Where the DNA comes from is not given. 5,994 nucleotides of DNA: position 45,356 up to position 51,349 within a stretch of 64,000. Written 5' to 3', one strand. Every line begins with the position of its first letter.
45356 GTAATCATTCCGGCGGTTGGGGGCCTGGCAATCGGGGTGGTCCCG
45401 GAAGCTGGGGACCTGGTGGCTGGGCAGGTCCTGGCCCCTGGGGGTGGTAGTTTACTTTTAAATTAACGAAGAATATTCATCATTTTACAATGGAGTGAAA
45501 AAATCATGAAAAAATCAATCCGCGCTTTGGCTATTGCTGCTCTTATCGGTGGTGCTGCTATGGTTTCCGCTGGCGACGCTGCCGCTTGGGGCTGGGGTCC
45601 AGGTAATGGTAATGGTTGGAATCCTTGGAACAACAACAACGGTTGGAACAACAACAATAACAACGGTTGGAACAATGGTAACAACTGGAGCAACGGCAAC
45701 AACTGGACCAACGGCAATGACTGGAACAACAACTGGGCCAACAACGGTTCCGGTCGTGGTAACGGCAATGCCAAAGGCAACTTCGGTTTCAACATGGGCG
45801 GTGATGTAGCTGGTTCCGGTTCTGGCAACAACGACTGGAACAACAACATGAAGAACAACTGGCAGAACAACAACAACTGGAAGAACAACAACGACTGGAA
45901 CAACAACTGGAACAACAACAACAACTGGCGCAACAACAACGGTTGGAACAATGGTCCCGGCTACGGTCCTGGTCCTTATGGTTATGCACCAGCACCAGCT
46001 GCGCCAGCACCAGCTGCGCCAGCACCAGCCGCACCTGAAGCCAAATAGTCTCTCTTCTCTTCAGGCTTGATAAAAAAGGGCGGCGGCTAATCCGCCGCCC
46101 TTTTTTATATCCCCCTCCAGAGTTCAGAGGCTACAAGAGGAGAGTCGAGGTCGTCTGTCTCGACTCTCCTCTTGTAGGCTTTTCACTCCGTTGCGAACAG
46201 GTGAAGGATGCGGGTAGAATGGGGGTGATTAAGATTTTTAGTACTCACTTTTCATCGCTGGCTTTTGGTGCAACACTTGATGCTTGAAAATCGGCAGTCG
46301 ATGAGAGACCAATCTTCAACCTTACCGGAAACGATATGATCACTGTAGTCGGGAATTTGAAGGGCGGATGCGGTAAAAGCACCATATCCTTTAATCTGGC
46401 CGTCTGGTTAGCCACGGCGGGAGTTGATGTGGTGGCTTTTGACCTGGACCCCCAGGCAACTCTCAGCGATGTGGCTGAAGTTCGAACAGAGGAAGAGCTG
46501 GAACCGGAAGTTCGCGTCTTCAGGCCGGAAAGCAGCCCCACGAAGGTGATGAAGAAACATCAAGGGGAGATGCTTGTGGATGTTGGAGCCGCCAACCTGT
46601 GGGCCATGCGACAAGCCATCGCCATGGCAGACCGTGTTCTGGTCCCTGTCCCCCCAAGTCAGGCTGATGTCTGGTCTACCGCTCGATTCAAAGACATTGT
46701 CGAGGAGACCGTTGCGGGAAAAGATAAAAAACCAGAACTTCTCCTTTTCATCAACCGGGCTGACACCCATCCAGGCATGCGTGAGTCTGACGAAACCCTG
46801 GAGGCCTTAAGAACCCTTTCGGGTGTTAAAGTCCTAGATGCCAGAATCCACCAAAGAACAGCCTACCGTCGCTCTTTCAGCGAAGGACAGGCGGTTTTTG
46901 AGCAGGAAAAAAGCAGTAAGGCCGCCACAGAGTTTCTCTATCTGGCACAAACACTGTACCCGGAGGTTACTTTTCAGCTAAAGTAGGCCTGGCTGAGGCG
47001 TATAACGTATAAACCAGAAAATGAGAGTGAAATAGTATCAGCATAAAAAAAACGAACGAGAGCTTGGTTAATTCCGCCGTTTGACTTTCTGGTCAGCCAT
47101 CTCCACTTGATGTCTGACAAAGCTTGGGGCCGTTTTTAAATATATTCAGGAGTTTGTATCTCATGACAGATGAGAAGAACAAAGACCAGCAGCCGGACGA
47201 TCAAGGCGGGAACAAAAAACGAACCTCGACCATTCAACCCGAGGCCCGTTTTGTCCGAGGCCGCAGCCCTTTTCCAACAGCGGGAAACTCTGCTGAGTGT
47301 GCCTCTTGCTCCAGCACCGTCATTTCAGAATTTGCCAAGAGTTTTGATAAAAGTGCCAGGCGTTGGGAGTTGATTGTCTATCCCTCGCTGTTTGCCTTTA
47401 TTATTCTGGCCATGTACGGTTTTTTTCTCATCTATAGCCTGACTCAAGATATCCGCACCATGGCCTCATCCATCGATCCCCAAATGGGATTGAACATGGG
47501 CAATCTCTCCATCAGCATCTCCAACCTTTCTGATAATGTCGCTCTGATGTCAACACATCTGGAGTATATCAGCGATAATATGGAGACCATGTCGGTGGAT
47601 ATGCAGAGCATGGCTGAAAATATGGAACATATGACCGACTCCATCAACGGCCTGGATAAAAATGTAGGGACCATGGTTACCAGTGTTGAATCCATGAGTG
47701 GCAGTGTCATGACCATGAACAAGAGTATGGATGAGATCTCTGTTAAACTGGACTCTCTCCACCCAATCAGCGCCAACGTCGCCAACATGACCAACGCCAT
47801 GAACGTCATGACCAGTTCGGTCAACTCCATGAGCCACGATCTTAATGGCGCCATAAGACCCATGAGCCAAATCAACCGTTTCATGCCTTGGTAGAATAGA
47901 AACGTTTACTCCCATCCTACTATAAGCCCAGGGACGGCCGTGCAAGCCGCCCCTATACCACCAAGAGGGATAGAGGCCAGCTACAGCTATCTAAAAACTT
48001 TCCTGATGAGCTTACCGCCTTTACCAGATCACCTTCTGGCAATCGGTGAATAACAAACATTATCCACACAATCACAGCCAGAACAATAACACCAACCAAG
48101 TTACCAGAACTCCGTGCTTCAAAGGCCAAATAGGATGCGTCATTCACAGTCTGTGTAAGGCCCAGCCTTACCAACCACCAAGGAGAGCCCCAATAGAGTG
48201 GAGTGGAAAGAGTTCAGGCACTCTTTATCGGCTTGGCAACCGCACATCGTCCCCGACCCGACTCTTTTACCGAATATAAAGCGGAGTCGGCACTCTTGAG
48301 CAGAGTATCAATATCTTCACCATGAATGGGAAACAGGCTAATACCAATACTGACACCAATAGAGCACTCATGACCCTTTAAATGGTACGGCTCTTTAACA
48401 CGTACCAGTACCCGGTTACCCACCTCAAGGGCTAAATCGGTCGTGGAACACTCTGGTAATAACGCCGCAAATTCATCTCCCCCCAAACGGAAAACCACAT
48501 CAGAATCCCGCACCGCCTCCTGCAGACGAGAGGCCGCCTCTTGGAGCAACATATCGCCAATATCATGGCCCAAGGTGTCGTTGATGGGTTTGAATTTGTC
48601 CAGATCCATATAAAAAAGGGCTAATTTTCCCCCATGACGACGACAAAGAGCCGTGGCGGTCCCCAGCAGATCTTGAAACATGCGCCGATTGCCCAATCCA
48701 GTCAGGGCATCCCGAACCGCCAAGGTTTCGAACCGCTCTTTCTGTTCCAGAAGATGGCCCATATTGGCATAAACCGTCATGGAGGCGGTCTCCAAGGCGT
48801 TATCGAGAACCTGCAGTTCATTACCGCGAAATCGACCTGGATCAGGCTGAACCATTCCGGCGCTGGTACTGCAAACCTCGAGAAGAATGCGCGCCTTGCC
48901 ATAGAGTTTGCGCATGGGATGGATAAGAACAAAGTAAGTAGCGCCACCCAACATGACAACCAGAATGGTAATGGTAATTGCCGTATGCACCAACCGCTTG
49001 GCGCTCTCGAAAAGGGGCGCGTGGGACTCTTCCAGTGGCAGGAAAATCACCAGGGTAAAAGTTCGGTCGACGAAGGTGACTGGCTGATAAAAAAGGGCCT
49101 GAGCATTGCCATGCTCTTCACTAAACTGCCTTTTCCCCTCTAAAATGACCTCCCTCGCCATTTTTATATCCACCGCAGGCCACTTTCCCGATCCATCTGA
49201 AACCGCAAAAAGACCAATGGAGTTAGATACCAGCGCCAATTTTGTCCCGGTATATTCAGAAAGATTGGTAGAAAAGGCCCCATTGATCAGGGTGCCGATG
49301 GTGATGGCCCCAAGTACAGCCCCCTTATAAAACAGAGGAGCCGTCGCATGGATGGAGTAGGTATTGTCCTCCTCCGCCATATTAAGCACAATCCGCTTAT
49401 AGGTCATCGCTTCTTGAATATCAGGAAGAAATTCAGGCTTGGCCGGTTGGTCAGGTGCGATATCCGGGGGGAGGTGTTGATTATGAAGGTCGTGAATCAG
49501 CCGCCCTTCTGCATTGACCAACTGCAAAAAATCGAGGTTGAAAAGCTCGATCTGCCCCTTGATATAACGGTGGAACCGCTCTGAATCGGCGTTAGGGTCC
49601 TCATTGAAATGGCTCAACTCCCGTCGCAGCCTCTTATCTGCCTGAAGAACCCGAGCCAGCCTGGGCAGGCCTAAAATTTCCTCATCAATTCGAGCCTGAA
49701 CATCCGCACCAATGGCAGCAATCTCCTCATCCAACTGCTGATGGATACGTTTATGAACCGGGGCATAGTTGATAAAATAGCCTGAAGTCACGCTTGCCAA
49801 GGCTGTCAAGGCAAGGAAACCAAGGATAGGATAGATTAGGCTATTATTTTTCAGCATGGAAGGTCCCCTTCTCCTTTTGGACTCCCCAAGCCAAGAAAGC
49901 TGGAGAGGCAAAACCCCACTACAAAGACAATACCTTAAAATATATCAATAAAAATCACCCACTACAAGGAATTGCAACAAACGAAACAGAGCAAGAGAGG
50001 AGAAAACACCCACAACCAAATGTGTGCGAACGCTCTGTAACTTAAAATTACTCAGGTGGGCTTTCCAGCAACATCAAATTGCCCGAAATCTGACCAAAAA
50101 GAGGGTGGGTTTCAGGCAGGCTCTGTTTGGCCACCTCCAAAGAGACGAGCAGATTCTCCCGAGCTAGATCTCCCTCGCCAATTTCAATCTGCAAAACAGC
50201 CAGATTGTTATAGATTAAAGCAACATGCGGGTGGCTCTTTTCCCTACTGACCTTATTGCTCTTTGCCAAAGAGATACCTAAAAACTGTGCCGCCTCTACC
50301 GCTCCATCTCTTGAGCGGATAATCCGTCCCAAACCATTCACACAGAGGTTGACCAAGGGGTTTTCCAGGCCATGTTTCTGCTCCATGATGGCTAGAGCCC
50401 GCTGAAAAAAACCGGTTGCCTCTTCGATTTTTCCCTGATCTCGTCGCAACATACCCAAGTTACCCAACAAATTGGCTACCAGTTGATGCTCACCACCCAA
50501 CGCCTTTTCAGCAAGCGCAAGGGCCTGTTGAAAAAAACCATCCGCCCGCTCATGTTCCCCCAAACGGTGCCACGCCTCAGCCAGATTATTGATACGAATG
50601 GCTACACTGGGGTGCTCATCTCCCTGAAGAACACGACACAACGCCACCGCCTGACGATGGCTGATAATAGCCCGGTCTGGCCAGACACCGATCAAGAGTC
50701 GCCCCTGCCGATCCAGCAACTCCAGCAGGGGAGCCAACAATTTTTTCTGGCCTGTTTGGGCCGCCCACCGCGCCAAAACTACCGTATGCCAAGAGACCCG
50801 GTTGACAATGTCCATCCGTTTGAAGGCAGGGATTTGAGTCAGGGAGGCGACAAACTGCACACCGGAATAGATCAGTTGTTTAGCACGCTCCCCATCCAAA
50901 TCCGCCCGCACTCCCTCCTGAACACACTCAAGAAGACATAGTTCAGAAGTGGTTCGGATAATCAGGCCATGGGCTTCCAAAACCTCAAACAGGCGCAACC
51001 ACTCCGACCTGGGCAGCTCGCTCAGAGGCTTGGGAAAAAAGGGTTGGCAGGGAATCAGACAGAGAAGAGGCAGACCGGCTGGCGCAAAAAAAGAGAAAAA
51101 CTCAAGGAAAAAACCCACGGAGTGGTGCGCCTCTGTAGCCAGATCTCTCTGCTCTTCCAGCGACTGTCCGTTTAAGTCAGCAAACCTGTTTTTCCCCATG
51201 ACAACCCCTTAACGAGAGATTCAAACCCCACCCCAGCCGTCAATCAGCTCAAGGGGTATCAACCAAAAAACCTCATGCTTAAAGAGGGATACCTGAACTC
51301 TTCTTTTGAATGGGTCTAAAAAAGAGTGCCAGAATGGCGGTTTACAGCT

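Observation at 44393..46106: Operon of three Sec-exported low-complexity proteins, including two extreme Asn/Trp/Gly repeat paralogs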

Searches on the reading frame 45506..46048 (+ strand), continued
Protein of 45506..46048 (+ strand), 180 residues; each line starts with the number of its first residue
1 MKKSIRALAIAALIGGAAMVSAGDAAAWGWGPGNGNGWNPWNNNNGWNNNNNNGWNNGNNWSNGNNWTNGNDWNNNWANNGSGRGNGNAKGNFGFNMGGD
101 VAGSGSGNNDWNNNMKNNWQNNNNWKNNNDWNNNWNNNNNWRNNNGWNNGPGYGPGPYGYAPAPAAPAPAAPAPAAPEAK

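Call 58: search_protein_families(library=pfam, proteins=[L005:84-611:+, L015:10001-10513:+], max_evalue=10)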
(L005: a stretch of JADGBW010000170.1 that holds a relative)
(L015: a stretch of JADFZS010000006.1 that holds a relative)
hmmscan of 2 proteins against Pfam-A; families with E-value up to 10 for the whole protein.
L005:84-611:+ (176 aa): 1 family
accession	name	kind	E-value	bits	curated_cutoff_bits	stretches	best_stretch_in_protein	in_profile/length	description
PF17228.7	SGP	-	6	8.2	26.7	1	57-171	2-92/93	Sulphur globule protein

L015:10001-10513:+ (171 aa): 0 families

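Call 59: find_encoding_contigs(protein=P0010, flank=6000, max_places=3)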
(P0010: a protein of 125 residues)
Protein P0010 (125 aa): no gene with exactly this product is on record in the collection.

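Call 60: find_encoding_contigs(protein=P0014, flank=6000, max_places=3)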
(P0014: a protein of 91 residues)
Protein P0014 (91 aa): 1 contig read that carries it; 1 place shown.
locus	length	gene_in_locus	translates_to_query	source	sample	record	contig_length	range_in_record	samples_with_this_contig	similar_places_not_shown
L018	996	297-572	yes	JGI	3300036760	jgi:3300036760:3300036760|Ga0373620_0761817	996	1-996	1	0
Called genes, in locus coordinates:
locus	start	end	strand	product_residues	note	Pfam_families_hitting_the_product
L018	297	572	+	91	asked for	-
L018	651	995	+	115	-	?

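Call 72: predict_structure(alignment_id=A2)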
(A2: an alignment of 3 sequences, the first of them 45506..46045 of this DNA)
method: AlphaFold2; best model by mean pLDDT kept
length: 180 residues; sequences in the alignment: 3
mean_pLDDT: 41.7   pTM: 0.14
mean pLDDT of the five models: 41.7, 41.2, 40.3, 39.6, 38.5
residues with pLDDT >= 90: 0; 70-90: 2; 50-70: 35; < 50: 143
segments of 3 or more residues with pLDDT < 50: 19-156, 158-162
pLDDT, mean of each block of 10 residues (from residue 1): 60 55 38 36 33 33 34 34 34 39 39 41 37 39 34 41 58 65
secondary structure, 60 per line:
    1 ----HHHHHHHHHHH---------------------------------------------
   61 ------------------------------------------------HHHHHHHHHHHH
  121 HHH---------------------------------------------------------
elements in order: H5-15 H109-123

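Call 80: list_cluster_members(proteins=[P0010, P0001, P0009, P0004, P0008, P0023, P0025, P0026, P0031, P0016])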
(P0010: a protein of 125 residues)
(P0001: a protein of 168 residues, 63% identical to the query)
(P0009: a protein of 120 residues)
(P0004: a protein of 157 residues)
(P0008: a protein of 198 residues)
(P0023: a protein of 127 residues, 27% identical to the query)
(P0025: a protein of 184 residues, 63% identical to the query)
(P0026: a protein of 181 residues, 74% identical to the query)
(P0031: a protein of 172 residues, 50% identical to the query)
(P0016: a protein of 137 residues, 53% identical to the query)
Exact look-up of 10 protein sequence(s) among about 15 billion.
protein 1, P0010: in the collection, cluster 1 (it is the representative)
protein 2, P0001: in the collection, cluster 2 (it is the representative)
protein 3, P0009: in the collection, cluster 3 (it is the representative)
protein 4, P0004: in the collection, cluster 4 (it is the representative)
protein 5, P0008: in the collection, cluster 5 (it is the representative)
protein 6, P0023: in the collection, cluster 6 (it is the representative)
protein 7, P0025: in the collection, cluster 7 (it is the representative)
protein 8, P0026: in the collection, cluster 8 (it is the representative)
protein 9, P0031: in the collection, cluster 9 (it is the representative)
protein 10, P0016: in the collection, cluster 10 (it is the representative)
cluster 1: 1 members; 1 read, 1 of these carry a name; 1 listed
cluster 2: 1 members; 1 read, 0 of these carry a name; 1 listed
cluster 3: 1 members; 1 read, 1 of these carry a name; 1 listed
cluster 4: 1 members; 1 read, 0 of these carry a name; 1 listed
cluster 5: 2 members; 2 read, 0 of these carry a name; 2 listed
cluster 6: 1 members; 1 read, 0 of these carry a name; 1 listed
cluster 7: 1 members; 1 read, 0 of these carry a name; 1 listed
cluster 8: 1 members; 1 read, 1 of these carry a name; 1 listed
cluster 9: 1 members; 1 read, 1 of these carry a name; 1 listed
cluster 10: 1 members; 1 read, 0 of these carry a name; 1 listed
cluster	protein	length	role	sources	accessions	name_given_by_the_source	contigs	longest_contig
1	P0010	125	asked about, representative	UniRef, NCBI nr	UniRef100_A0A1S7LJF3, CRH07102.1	Sulfur globule protein CV1 n=1 Tax=Magnetococcus massalia (strain MO-1) TaxID=451514 ... | conserved exported protein of unknown function [similar to sulfur globule protein from ...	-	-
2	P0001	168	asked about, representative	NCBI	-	-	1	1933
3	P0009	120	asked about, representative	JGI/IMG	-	hypothetical protein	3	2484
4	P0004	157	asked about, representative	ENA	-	-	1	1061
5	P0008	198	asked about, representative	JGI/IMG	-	-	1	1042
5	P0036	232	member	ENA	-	-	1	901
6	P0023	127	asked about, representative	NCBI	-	-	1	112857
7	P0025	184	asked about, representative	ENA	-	-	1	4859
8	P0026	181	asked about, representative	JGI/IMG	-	hypothetical protein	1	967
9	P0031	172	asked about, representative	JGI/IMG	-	hypothetical protein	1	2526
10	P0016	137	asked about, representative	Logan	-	-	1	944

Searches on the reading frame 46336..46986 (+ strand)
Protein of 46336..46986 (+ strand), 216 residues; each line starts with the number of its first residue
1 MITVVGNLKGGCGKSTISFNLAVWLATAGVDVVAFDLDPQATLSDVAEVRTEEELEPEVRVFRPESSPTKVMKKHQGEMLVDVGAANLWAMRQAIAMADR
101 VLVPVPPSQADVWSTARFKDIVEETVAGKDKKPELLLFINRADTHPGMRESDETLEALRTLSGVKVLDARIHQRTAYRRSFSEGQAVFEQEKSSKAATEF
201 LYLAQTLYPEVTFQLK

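Call 24: search_protein_families(library=pfam, proteins=[window:46336-46986:+], max_evalue=0.001)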
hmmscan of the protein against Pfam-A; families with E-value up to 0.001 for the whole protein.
window:46336-46986:+ (216 aa): 5 families
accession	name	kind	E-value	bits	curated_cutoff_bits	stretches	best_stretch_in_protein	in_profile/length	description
PF01656.29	CbiA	-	8e-17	61.8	25.4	1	5-185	3-123/125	CobQ/CobB/MinD/ParA nucleotide binding domain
PF13614.12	AAA_31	-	1.3e-11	45.2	27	1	3-77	4-78/177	AAA domain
PF09140.17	MipZ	-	3.1e-11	43.5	20.7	1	2-111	2-113/262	ATPase MipZ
PF02374.21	ArsA_ATPase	-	8.9e-07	28.9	24.3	1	9-52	9-52/305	Anion-transporting ATPase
PF10609.15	ParA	-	1.1e-06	28.7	27.1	1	4-38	7-41/246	NUBPL iron-transfer P-loop NTPase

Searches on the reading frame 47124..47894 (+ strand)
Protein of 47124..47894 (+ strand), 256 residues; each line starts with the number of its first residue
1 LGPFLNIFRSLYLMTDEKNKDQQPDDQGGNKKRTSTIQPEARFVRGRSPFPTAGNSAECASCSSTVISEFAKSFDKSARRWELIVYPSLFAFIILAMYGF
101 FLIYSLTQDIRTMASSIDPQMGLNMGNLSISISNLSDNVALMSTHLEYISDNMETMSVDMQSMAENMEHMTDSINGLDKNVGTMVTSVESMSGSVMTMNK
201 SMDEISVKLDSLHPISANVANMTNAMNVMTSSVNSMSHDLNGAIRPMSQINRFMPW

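Call 24: search_protein_families(library=pfam, proteins=[window:47124-47894:+], max_evalue=0.001)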
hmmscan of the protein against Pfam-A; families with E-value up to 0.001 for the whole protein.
window:47124-47894:+ (256 aa): 2 families
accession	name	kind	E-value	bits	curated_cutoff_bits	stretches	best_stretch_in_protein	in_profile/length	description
PF06103.16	DUF948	-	2.6e-07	31.2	37.2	0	130-199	19-88/89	Bacterial protein of unknown function (DUF948)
PF07889.17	DUF1664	-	0.00019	21.9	34.6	0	134-215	38-109/124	Protein of unknown function (DUF1664)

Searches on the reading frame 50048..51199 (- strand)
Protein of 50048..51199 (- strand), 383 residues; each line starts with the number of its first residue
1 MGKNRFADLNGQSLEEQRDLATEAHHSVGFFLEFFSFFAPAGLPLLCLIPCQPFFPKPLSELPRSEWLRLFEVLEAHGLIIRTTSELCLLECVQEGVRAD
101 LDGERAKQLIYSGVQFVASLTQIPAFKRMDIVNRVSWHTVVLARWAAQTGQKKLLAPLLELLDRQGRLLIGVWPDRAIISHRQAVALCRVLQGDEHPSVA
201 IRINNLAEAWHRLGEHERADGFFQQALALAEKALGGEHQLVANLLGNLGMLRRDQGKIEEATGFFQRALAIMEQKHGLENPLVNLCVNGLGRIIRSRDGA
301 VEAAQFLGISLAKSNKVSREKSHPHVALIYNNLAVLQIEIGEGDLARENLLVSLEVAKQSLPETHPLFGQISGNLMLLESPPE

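Call 24: search_protein_families(library=pfam, proteins=[window:50048-51199:-], max_evalue=0.001)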
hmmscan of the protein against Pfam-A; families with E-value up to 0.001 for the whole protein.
window:50048-51199:- (383 aa): 8 families
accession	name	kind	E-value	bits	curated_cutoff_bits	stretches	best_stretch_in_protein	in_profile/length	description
PF13424.12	TPR_12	-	2.6e-24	85.6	30.1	2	204-274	7-77/77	Tetratricopeptide repeat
PF13374.12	TPR_10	-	3.3e-19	68.7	27.5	2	202-239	4-41/42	Tetratricopeptide repeat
PF24885.1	TPR_NPHP3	-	4.6e-18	65.9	100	2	190-276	131-217/239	Nephrocystin-3 TPR domain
PF00515.34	TPR_1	-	8e-09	35.4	27.8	0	242-271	1-30/34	Tetratricopeptide repeat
PF07719.23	TPR_2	-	8.9e-09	35.3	27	0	243-273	2-32/34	Tetratricopeptide repeat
PF13176.12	TPR_7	-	1.5e-08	34.5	27.9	0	204-232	3-31/36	Tetratricopeptide repeat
PF17874.7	TPR_MalT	-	2.2e-08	34.2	45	1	182-317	22-155/336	MalT-like TPR region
PF13181.12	TPR_8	-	0.00021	21.6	25.7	0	243-271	2-30/34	Tetratricopeptide repeat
